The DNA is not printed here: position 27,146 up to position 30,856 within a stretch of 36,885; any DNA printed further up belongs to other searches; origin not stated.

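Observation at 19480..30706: Three tandem paralogous giant envelope modules (1137-aa protein plus 2606-aa two-module fusion), translationally coupled: candidate uncharacterised cell-envelope system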

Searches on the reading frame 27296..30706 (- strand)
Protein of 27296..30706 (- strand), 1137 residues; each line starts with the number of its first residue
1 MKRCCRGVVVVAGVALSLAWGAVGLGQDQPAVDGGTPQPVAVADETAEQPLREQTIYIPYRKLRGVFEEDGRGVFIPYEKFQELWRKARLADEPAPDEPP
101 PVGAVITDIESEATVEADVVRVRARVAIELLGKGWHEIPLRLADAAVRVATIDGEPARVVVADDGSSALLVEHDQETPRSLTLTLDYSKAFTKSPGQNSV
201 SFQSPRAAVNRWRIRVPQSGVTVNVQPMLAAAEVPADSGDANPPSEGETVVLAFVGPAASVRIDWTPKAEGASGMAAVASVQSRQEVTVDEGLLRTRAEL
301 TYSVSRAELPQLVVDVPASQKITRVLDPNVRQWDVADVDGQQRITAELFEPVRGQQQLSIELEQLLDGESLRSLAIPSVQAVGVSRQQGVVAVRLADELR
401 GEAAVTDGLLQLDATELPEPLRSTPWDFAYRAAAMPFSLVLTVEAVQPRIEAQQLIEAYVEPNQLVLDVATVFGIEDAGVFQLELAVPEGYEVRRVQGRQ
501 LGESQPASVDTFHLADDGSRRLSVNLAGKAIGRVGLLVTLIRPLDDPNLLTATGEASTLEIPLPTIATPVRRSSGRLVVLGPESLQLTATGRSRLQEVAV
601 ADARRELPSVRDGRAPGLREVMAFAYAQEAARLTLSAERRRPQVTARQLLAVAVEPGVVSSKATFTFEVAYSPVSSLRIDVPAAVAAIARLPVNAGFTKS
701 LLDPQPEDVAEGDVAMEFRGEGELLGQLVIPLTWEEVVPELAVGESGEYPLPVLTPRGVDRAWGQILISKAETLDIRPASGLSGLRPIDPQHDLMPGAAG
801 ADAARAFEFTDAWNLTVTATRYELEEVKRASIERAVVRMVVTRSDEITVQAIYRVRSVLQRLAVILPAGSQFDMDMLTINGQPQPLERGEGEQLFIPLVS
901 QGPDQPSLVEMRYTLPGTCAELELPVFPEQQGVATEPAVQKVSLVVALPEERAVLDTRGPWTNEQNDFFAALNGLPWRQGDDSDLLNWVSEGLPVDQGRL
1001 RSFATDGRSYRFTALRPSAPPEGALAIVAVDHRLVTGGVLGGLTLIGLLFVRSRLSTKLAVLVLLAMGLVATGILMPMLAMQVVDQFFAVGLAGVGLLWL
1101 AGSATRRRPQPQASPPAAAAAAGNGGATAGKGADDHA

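Call 6: search_protein_families(library=pfam, proteins=[window:27296-30706:-], max_evalue=1)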
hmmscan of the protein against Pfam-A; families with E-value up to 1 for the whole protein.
window:27296-30706:- (1137 aa): 1 family
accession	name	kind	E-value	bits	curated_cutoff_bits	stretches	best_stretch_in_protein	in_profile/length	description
PF17186.10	Lipocalin_9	-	0.18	12.4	26.2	1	191-235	57-101/131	Lipocalin-like domain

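Call 7: search_protein_families(library=ncbifam, proteins=[window:27296-30706:-], max_evalue=1)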
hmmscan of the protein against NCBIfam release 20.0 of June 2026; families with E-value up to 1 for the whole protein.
window:27296-30706:- (1137 aa): 0 families
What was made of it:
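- On DUF1559 / H-X9-DG prepilin-like (PF07596, TIGR04294): The window proteins give no hit (calls 6, 7).
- The motif is degenerate in this window's protein, and neither Pfam nor NCBIfam hits it (calls 6, 7).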

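Call 11: find_homologous_proteins(query=window:27296-30706:-)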
Query window:27296-30706:- (1137 aa): 856 proteins with E <= 0.001 among 8000 candidates; the best 120 are listed.
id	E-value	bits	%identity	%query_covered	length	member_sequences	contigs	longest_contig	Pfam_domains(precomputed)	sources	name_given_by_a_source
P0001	0.0e+0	2447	99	100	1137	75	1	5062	-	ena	-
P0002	0.0e+0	2016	83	98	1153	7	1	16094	-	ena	-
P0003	0.0e+0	2004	85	96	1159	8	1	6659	-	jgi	jgi:hypothetical protein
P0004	0.0e+0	1892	78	96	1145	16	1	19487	-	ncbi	-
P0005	0.0e+0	1702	70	97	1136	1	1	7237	-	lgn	-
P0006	0.0e+0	1694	70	98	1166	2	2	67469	-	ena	-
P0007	0.0e+0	1536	64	98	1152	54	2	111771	-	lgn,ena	-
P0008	0.0e+0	1509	63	97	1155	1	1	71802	-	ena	-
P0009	0.0e+0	1340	55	100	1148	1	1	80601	-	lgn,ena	-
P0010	0.0e+0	1340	56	99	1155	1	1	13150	-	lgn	-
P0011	0.0e+0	1334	57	93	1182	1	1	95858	-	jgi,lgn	jgi:hypothetical protein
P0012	0.0e+0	1317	56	95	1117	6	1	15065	-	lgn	-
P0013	0.0e+0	1317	56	94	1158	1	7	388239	-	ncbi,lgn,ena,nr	ncbi:MAG: hypothetical protein H8E66_27310 [Planctomycetes bacterium]|nr:hypothetical protein [Planc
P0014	0.0e+0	1315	55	96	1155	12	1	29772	-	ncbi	-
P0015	0.0e+0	1313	54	99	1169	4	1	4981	-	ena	-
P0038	0.0e+0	1089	52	92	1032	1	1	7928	-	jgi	jgi:hypothetical protein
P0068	0.0e+0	1048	49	92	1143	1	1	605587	-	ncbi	-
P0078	0.0e+0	1043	48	93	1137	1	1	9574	-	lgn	-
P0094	0.0e+0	1032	48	97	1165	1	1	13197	-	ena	-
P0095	0.0e+0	1031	48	95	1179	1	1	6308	-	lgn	-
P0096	0.0e+0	1031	48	96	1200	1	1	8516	-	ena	-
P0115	0.0e+0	1017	47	95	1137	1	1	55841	-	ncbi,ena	-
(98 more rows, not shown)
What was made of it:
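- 27293..30706 (-): Gene 1, module A, 1137 aa. More than 856 full-length homologs at 46-99% identity, all unannotated (call 11).
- Conservation is very high (about 48% identity across the order for 1137 aa, call 11).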

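Call 12: find_encoding_contigs(protein=P0013, flank=10000, max_places=2)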
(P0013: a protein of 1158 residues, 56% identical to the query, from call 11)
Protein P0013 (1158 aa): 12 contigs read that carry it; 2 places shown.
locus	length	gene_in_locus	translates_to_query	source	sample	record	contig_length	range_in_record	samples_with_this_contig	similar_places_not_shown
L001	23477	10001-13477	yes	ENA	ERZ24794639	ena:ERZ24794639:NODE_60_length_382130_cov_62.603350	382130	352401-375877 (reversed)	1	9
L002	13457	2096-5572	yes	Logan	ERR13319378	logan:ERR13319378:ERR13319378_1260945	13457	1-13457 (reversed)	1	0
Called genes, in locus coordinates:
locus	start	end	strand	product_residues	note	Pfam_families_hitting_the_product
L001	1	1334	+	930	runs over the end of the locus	PF01935:DUF87 (faint)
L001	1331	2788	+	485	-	-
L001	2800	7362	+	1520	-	PF00069:Pkinase, PF07714:PK_Tyr_Ser-Thr, PF06439:3keto-disac_hyd, PF23381:Beta-prop_IFT122_1st, PF23389:Beta-prop_WDR19_1st, PF23410:Beta-prop_VPS8, PF23414:Beta-prop_EML_2, PF23756:Beta-prop_HPS5, +61 more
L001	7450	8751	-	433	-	PF01011:PQQ (faint), PF13360:PQQ_2, PF13570:Beta-prop_ACSF4, PF13360:PQQ_2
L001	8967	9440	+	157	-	-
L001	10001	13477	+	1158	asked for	-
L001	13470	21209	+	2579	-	-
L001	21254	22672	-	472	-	PF03109:ABC1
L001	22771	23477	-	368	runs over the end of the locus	PF17784:Sulfotransfer_4 (faint), PF13469:Sulfotransfer_3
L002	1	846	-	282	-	?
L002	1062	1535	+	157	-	-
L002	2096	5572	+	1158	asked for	-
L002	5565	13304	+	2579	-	-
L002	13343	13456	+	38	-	?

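Call 13: find_encoding_contigs(protein=P0068, flank=10000, max_places=2)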
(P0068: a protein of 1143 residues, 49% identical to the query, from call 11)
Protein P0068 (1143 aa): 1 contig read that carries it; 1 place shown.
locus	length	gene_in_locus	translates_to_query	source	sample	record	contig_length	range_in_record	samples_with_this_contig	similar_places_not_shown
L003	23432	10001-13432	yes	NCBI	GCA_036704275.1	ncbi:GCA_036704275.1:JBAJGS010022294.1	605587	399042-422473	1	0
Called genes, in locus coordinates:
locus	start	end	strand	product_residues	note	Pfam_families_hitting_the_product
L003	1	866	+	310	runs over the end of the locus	-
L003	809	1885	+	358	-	-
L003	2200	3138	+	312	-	PF01261:AP_endonuc_2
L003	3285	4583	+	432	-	PF01011:PQQ (faint), PF13360:PQQ_2, PF13570:Beta-prop_ACSF4 (weak), PF13360:PQQ_2 (weak)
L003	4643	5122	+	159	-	-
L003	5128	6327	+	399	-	PF00437:T2SSE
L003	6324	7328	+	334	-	PF00482:T2SSF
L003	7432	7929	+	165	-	-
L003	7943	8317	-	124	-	PF08274:Zn_Ribbon_YjdM, PF03831:YjdM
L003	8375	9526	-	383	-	PF00924:MS_channel_2nd, PF21082:MS_channel_3rd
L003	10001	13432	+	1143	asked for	-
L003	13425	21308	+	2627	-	-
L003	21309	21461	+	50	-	-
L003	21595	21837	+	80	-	-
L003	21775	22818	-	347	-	PF00015:MCPsignal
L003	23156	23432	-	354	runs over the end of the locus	PF00072:Response_reg, PF01339:CheB_methylest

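Call 16: search_solved_structures(query=A1, max_evalue=1)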
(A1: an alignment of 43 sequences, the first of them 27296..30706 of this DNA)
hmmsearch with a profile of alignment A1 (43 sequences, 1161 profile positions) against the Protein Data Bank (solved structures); distinct sequences matched with E-value up to 1: 0.
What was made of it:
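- Tried and rejected: A profile search of PDB sequences also gave nothing (call 16).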

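Call 21: find_related_loci(query=A1, collection=genome_contigs, flank=10000)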
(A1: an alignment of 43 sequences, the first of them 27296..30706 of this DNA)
Query A1 (1137 aa) in genome_contigs; peptide patterns used: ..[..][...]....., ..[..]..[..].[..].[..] (x = any residue, [..] = any of these).
328 stretches matched a pattern; 309 encode a relative of the query (tblastn E <= 1e-3); the best 80 are kept; 80 distinct loci.
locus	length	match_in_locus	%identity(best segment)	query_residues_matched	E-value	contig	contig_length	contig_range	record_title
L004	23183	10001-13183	86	50-1110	0e+0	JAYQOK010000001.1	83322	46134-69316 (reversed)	MAG: Candidatus Kuenenia sp. isolate SD3114_S44.rosella.041_sub NODE_86_length_83322_cov_5.31346, whole genome shotgun s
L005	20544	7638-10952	83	3-1110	0e+0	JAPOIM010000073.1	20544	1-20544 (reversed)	MAG: Planctomycetota bacterium isolate bin36 NODE_73_length_20544_cov_2.025407, whole genome shotgun sequence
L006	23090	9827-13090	55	40-1132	0e+0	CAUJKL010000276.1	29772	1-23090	MAG: Planctomycetota bacterium isolate KLAP164 genome assembly, contig: KLAP164_120150, whole genome shotgun sequence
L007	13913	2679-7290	56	16-1087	0e+0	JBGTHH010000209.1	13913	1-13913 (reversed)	MAG: Pirellulaceae bacterium isolate JTS-RE234 k141_4779396, whole genome shotgun sequence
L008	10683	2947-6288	52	3-1108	0e+0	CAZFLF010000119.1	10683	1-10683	MAG TPA_asm: uncultured Pirellulaceae bacterium isolate SRP136066_co1_133 genome assembly, contig: NODE_8153_length_1068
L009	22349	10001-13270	51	50-1137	0e+0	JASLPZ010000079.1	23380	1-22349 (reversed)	MAG: Pirellulaceae bacterium isolate Arabian11_MAG_71 NODE_79_length_23380_cov_4.458868, whole genome shotgun sequence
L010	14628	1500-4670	52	51-1108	0e+0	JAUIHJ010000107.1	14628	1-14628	MAG: bacterium isolate Co_bin.204 NODE_22883_length_14628_cov_1.126681, whole genome shotgun sequence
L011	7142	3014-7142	51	7-1106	0e+0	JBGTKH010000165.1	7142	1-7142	MAG: Pirellulaceae bacterium isolate JTS-RE308 k141_1142287, whole genome shotgun sequence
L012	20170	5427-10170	48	48-1121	0e+0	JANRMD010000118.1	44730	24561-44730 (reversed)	MAG: Pirellulaceae bacterium isolate bins.61 k141_3320877, whole genome shotgun sequence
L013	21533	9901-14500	48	44-1130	0e+0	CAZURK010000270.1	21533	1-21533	MAG TPA_asm: uncultured Pirellulaceae bacterium isolate SRP077602_co10_409 genome assembly, contig: NODE_7539_length_215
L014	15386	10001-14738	49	40-1121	0e+0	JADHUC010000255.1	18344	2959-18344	MAG: Pirellulaceae bacterium isolate BS150m-G36 BS-150m-C2648, whole genome shotgun sequence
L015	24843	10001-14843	47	1-1100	0e+0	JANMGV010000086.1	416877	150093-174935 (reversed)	MAG: Pirellulaceae bacterium isolate OTE_70_metabat_376 OTE_70_k141_3632017, whole genome shotgun sequence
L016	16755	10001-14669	47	7-1101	0e+0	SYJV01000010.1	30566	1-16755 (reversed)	MAG: Planctomycetaceae bacterium isolate F1-80-MAGs021 F1-80__c10812, whole genome shotgun sequence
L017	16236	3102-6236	49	52-1101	0e+0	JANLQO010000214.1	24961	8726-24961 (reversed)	MAG: Planctomycetia bacterium isolate OTE_38_metabat_190 OTE_38_k141_4842910, whole genome shotgun sequence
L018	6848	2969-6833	48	48-1101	0e+0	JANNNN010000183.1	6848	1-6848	MAG: Planctomycetia bacterium isolate SOY_35_concoct_239 SOY_35_k141_2892360, whole genome shotgun sequence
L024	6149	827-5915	47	31-1106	0e+0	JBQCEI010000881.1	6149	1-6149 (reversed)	MAG: Aureliella sp. isolate bin122 k127_3454238, whole genome shotgun sequence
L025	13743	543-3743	47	42-1106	0e+0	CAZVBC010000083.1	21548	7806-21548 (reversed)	MAG TPA_asm: uncultured Pirellulaceae bacterium isolate SRP150892_co2_6 genome assembly, contig: NODE_3336_length_21548_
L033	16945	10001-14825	48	48-1106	0e+0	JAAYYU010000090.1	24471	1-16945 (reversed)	MAG: Candidatus Anammoximicrobium sp. isolate AS06rmzACSIP_251 117835_AS06, whole genome shotgun sequence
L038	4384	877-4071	46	53-1106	0e+0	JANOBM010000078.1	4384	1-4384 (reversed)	MAG: Planctomycetaceae bacterium isolate VAR_18_metabat_111 VAR_18_k141_2984110, whole genome shotgun sequence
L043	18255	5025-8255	45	31-1106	0e+0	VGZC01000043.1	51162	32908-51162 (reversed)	MAG: Planctomycetota bacterium isolate M_DeepCast_65m_m2_011 M_DeepCast_65m_m2_011_Ga0194120_10001055, whole genome shot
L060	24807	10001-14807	47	48-1106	0e+0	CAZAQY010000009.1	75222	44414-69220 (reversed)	MAG TPA_asm: uncultured Pirellulaceae bacterium isolate binchicken_co273_199 genome assembly, contig: NODE_343_length_75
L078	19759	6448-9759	48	51-1137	0e+0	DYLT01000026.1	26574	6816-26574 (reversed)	MAG TPA_asm: Blastopirellula marina isolate SulCav_AS07-7_3_67_12 SulCav_AS07_7_1717_length_26574_cov_6_114559, whole ge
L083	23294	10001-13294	46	1-1106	0e+0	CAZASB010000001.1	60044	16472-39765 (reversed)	MAG TPA_asm: uncultured Planctomycetaceae bacterium isolate binchicken_co139_554 genome assembly, contig: NODE_539_lengt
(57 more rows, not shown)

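Call 36: predict_structure(alignment_id=A1)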
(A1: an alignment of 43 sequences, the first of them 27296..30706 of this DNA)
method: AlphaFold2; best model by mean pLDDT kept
length: 1137 residues; sequences in the alignment: 43
mean_pLDDT: 81.9   pTM: 0.43
mean pLDDT of the five models: 81.9, 81.0, 79.3, 78.9, 77.6
residues with pLDDT >= 90: 490; 70-90: 452; 50-70: 83; < 50: 112
segments of 3 or more residues with pLDDT < 50: 1-5, 21-76, 92-94, 96-100, 270-277, 825-827, 1109-1137
pLDDT, mean of each block of 10 residues (from residue 1): 52 69 37 32 35 37 42 46 59 45 78 88 91 84 86 86 80 83 91 83 84 85 78 62 70 82 75 48 93 92 82 92 92 90 93 90 84 89 89 88 91 87 90 90 87 95 95 91 93 94 93 85 93 96 92 91 93 94 93 94 89 80 90 94 94 91 94 91 92 84 91 92 88 91 88 93 94 88 92 84 89 92 61 93 92 87 89 83 84 81 82 92 88 71 93 89 72 59 90 87 88 88 91 89 89 85 90 85 82 87 67 41 34 35
secondary structure, 60 per line:
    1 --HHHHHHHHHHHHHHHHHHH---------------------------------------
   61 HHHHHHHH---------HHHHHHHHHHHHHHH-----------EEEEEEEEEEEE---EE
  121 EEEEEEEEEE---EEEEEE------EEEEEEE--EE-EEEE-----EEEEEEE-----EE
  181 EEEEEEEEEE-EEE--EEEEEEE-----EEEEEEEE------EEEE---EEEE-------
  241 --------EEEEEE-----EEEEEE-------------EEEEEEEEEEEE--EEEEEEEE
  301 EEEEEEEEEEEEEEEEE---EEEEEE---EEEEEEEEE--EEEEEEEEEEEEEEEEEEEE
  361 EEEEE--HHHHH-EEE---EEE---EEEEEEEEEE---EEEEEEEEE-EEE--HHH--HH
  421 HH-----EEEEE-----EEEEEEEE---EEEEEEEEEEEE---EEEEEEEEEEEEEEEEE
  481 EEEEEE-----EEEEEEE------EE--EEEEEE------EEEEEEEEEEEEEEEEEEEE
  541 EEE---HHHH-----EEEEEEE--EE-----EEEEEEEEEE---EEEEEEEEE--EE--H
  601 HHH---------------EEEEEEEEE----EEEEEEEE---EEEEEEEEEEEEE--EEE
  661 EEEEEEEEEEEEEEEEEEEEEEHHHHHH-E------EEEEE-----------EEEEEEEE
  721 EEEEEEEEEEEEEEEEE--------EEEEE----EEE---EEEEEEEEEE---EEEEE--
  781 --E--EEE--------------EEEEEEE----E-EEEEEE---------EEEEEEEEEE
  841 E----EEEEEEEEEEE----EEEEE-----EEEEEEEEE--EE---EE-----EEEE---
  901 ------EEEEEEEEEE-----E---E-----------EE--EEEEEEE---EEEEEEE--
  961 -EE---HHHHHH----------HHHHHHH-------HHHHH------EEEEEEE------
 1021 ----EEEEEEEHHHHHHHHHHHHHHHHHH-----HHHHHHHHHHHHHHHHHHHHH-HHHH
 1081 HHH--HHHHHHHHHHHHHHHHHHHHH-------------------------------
elements in order (helices of 4 or more, strands of 3 or more residues): H3-21 H61-68 H78-92 E104-115 E119-130 E134-139 E146-152 E158-161 E167-173 E179-190 E192-194 E197-203 E209-216 E223-226 E230-233 E249-254 E260-265 E279-290 E293-317 E321-326 E330-338 E341-365 H368-372 E374-376 E380-382 E386-395 E399-407 E409-411 H419-422 E428-432 E438-445 E449-460 E464-486 E492-498 E509-514 E521-543 H547-550 E556-562 E572-581 E585-593 H600-603 E619-627 E632-639 E643-655 E658-682 H683-688 E697-701 E713-737 E746-750 E755-757 E761-770 E774-778 E786-788 E803-809 E816-821 E831-841 E846-856 E861-865 E871-879 E894-897 E907-916 E942-948 E952-958 H967-972 H983-989 H997-1001 E1008-1014 E1025-1031 H1032-1049 H1055-1075 H1077-1083 H1086-1106
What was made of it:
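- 27293..30706 (-): AF2 mean pLDDT 81.9 (call 36).
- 30626..30706 (-): Module A signal peptide (aa 1-27). Helix 3-21 in the AF2 model (call 36).
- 30440..30553 (-): Module A paired N-terminal motif (aa 52-89: xIYIPY..., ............). The AF2 model is low-confidence here (call 36).
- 27614..30397 (-): Module A all-beta ectodomain (aa 104-1031), tandem beta-sandwich domains. DSSP of the AF2 model (call 36).
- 28337..29848 (-): Three tandem ~180-aa internal repeats (aa ~287-790), each with a pair of ~25-residue strands. Long strand pairs at 293-317/341-365, 464-486/521-543 and 658-682/713-737 (call 36).
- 27389..27685 (-): Module A membrane-proximal beta-hairpin (aa 1008-1031, contains GRSYRF) plus three TM helices (aa 1032-1106). 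AF2 secondary structure (call 36).
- Checked: The AF2 model of gene 1 (mean pLDDT 81.9) is all-beta from 104 to 1031 (call 36).
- Global shape is uncertain (pTM 0.43, call 36). The array of beta-sandwich domains is long, about 900 aa per module (call 36).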
